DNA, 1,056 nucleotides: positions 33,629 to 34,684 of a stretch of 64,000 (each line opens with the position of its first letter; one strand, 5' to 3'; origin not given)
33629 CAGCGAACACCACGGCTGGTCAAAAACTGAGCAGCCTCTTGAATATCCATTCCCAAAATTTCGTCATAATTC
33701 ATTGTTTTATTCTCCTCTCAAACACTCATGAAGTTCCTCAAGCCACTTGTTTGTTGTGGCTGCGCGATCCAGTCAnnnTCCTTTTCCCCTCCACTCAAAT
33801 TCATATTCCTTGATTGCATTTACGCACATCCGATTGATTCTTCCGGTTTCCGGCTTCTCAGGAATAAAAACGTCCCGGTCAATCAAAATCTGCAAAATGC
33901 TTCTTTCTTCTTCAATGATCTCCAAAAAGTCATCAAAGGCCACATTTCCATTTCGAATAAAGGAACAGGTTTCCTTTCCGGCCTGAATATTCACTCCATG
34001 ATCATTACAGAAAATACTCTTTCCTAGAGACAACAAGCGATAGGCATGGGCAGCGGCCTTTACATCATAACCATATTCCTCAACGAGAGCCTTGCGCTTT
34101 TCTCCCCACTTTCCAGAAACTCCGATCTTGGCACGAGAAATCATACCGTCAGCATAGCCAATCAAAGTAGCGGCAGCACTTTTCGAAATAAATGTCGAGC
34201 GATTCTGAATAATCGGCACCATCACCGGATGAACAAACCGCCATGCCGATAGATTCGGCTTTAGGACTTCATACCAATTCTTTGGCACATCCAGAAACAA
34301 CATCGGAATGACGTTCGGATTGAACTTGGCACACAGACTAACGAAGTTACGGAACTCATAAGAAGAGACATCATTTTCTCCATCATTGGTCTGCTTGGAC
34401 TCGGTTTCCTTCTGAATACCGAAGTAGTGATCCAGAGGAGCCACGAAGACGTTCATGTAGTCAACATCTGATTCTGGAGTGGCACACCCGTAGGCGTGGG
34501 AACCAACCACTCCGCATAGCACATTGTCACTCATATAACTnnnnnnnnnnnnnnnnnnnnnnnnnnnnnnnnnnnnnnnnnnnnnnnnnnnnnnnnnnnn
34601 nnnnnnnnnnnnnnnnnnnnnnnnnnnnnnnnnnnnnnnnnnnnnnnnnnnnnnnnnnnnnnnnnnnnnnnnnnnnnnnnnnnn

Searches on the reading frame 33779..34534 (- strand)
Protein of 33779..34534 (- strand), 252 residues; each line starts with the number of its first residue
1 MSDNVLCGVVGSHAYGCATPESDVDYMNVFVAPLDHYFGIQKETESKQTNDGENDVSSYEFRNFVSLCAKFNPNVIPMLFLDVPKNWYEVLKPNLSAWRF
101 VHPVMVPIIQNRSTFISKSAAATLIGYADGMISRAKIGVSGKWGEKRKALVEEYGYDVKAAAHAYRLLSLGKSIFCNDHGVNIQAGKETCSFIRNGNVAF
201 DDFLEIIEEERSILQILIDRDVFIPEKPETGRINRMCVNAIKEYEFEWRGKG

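Call 31: find_related_loci(query=window:33779-34534:-, collection=viral_contigs, flank=10000)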
Query window:33779-34534:- (252 aa) in viral_contigs; peptide patterns used: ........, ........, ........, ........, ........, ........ (x = any residue, [..] = any of these).
7 stretches matched a pattern; 3 encode a relative of the query (tblastn E <= 1e-3); 3 distinct loci.
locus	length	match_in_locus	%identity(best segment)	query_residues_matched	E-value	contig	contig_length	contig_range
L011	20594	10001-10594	28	9-202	7e-17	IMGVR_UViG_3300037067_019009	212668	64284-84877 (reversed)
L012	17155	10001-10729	23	9-244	4e-14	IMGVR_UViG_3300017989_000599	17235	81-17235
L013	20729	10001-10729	23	9-244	4e-14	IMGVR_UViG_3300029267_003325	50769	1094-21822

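Call 34: find_homologous_proteins(query=window:33779-34534:-, max_evalue=1e-10)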
Query window:33779-34534:- (252 aa): 18 proteins with E <= 1e-10 among 138 candidates.
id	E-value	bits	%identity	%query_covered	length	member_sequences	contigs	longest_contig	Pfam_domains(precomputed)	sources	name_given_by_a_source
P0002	4.2e-169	579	100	100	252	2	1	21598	PF10127.16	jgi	jgi:hypothetical protein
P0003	2.8e-45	173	39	92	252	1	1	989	PF10127.16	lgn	-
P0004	1.1e-44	171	42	95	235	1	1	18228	PF10127.16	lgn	-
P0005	3.9e-43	166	40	95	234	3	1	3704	PF10127.16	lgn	-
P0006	6.3e-43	165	40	95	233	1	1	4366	PF10127.16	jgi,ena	-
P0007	6.4e-43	165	39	94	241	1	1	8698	PF10127.16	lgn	-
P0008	6.9e-43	165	40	96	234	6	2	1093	PF10127.16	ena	-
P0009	3.1e-42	163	39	96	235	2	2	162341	PF10127.16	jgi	jgi:uncharacterized protein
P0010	1.0e-41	161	37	96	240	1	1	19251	PF10127.16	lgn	-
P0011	1.3e-41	161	39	94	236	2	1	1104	PF10127.16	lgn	-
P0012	2.9e-41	160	38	95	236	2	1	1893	PF10127.16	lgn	-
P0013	3.5e-41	159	41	98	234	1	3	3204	PF10127.16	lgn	-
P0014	2.0e-39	154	38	96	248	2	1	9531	PF10127.16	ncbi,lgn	-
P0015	5.2e-39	152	38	95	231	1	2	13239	PF10127.16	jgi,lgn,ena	jgi:hypothetical protein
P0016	2.5e-34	137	41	79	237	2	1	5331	PF10127.16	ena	-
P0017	1.8e-33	134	39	92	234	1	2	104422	PF10127.16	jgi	-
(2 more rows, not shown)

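Call 36: find_encoding_contigs(protein=P0009, flank=10000, max_places=3)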
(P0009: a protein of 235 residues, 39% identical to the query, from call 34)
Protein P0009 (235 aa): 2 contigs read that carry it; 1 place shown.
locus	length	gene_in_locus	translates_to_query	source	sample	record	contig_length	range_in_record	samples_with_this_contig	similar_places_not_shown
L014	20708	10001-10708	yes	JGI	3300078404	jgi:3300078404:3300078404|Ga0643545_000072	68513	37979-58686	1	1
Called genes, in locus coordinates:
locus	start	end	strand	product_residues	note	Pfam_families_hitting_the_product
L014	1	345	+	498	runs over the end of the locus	PF23474:Acb1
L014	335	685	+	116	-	PF23831:DUF7201 (weak)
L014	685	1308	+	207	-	-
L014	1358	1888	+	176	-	-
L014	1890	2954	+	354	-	PF00149:Metallophos (weak)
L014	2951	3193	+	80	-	-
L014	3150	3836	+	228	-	-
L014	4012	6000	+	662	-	PF02463:SMC_N (weak)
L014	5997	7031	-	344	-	PF13401:AAA_22 (faint), PF00158:Sigma54_activat, PF00004:AAA, PF07724:AAA_2, PF07728:AAA_5, PF10431:ClpB_D2-small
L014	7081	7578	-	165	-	-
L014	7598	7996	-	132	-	PF21866:DUF6915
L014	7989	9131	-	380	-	PF09511:RNA_lig_T4_1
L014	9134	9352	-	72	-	-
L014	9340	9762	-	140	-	-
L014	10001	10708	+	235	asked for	PF10127:RlaP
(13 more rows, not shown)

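Call 37: find_encoding_contigs(protein=P0017, flank=10000, max_places=3)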
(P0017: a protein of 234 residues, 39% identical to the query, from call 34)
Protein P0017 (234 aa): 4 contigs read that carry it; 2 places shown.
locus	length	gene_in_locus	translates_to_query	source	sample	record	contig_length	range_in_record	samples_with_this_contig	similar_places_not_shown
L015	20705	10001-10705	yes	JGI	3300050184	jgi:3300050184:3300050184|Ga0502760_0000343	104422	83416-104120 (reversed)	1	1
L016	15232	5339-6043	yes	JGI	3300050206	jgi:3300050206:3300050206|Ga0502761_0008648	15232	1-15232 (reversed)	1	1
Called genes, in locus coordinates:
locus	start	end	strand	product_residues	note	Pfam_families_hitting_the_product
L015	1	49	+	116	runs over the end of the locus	?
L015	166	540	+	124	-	-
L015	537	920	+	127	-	-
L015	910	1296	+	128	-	-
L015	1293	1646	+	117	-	-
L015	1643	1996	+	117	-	-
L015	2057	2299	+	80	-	-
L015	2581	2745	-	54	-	-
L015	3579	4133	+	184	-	-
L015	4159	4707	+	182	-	PF02915:Rubrerythrin (weak)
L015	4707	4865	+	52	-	-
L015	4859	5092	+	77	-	-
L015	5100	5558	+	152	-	PF15891:Nuc_deoxyri_tr2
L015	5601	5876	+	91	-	-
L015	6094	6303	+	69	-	-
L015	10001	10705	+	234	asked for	PF10127:RlaP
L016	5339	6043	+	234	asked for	PF10127:RlaP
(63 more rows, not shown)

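Call 38: find_encoding_contigs(protein=P0004, flank=10000, max_places=3)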
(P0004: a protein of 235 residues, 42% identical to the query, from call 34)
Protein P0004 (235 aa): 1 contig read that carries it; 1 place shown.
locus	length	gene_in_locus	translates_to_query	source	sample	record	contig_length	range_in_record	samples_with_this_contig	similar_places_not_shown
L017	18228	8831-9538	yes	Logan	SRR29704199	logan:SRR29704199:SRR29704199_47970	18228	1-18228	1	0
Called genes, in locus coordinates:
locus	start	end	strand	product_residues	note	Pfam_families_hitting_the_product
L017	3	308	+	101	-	?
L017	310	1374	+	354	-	PF00149:Metallophos, PF12850:Metallophos_2 (faint)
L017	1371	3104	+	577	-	PF02463:SMC_N, PF13476:AAA_23, PF13555:AAA_29, PF13304:AAA_21 (faint)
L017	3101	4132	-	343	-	PF00158:Sigma54_activat (weak), PF00004:AAA (weak), PF07724:AAA_2, PF07728:AAA_5 (weak), PF10431:ClpB_D2-small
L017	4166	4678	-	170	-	-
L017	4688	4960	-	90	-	-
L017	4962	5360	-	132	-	PF21866:DUF6915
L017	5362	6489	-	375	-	PF09511:RNA_lig_T4_1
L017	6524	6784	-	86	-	-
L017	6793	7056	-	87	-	-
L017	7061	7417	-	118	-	-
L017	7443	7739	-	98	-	PF24875:DUF7736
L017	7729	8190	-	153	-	-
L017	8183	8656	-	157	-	-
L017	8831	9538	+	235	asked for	PF10127:RlaP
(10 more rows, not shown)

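Call 39: find_encoding_contigs(protein=P0010, flank=10000, max_places=3)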
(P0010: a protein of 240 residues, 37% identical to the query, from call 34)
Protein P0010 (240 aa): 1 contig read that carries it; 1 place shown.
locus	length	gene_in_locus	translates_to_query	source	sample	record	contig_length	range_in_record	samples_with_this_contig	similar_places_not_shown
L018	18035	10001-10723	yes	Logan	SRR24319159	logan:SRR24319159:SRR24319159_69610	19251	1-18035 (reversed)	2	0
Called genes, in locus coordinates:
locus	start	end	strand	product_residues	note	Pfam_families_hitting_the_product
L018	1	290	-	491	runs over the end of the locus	PF21241:UvsW_N, PF00270:DEAD, PF04851:ResIII, PF13086:AAA_11 (faint), PF18766:SWI2_SNF2, PF13307:Helicase_C_2 (faint), PF00271:Helicase_C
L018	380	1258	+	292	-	PF07460:NUMOD3 (faint)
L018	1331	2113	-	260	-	-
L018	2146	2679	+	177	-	-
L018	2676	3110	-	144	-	PF11056:UvsY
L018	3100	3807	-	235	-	PF12705:PDDEXK_1 (weak)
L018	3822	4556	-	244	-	PF02562:PhoH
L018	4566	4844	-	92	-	PF09723:Zn_ribbon_8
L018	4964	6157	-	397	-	PF07726:AAA_3 (faint), PF07728:AAA_5, PF08406:CbbQ_C (faint)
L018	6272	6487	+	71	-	-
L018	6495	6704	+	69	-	-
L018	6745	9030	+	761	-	-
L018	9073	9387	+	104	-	-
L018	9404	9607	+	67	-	-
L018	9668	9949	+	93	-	-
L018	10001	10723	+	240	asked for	PF10127:RlaP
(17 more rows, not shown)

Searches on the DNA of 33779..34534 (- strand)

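Call 41: search_rna_families(sources=[L014, L015, L017, L018, L011, L012, L013], threshold=gathering)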
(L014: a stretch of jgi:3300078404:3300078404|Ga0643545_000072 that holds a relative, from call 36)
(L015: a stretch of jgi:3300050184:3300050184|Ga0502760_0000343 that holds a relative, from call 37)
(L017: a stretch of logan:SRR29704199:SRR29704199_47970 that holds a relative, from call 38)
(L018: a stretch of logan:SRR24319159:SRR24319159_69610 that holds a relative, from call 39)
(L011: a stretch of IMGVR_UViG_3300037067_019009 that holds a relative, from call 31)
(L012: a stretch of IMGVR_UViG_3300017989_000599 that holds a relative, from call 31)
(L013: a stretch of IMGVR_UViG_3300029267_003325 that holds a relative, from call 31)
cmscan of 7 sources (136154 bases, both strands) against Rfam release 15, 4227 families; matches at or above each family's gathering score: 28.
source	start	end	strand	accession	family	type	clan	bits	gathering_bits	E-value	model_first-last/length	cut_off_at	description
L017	11234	11533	+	RF04321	tmRNA_permuted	Gene;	-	105.1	47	4e-19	1-213/213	no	permuted transfer-messenger RNA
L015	6688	6760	+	RF00005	tRNA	Gene; tRNA;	CL00001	75.6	29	1.9e-14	1-71/71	no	tRNA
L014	12097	12398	+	RF04321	tmRNA_permuted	Gene;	-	75.5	47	2.4e-12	1-213/213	no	permuted transfer-messenger RNA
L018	12290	12361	+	RF00005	tRNA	Gene; tRNA;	CL00001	75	29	2.9e-14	1-71/71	no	tRNA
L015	2738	2810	+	RF00005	tRNA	Gene; tRNA;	CL00001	67.1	29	4.2e-12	1-71/71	no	tRNA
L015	7088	7160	+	RF00005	tRNA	Gene; tRNA;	CL00001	65.7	29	1e-11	1-71/71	no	tRNA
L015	3487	3559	+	RF00005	tRNA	Gene; tRNA;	CL00001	65.4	29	1.2e-11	1-71/71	no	tRNA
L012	11778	11850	+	RF00005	tRNA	Gene; tRNA;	CL00001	65.3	29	1.3e-11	1-71/71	no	tRNA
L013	11778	11850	+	RF00005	tRNA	Gene; tRNA;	CL00001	65.3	29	1.3e-11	1-71/71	no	tRNA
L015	2915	2987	+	RF00005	tRNA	Gene; tRNA;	CL00001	64.4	29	2.4e-11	1-71/71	no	tRNA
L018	14491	14562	+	RF00005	tRNA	Gene; tRNA;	CL00001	63.2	29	4.8e-11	1-71/71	no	tRNA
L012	14977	15051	+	RF00005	tRNA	Gene; tRNA;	CL00001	63.1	29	5.3e-11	1-71/71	no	tRNA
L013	14977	15051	+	RF00005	tRNA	Gene; tRNA;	CL00001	63.1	29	5.3e-11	1-71/71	no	tRNA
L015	7421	7493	+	RF00005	tRNA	Gene; tRNA;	CL00001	61.4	29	1.5e-10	1-71/71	no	tRNA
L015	7204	7275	+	RF00005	tRNA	Gene; tRNA;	CL00001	60.8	29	2.3e-10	1-71/71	no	tRNA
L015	5993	6065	+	RF00005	tRNA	Gene; tRNA;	CL00001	59.8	29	4.4e-10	1-71/71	no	tRNA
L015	2831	2901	+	RF00005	tRNA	Gene; tRNA;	CL00001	59.2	29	6.2e-10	1-71/71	no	tRNA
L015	8887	8958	+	RF00005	tRNA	Gene; tRNA;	CL00001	56.2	29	4.2e-09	1-71/71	no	tRNA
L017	11190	11581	+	RF01849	alpha_tmRNA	Gene;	CL00001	54.4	50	5.2e-12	1-355/355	no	Alphaproteobacteria transfer-messenger RNA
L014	12050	12446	+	RF01849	alpha_tmRNA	Gene;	CL00001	52.6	50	1.9e-11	1-355/355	no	Alphaproteobacteria transfer-messenger RNA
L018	12104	12176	+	RF00005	tRNA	Gene; tRNA;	CL00001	52.4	29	4.7e-08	1-71/71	no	tRNA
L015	12156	12227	+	RF00005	tRNA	Gene; tRNA;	CL00001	51.6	29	7.7e-08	1-71/71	no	tRNA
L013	20265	20339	+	RF00005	tRNA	Gene; tRNA;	CL00001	51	29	1.1e-07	1-71/71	no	tRNA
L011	20528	20594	+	RF00005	tRNA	Gene; tRNA;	CL00001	48.3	29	6.1e-07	1-65/71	3'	tRNA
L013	20371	20445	+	RF00005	tRNA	Gene; tRNA;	CL00001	46.9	29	1.6e-06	1-71/71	no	tRNA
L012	9152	9222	+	RF00005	tRNA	Gene; tRNA;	CL00001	45.3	29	4.3e-06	1-71/71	no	tRNA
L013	9152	9222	+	RF00005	tRNA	Gene; tRNA;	CL00001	45.3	29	4.3e-06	1-71/71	no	tRNA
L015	12252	12325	+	RF00005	tRNA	Gene; tRNA;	CL00001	42.8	29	2e-05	1-71/71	no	tRNA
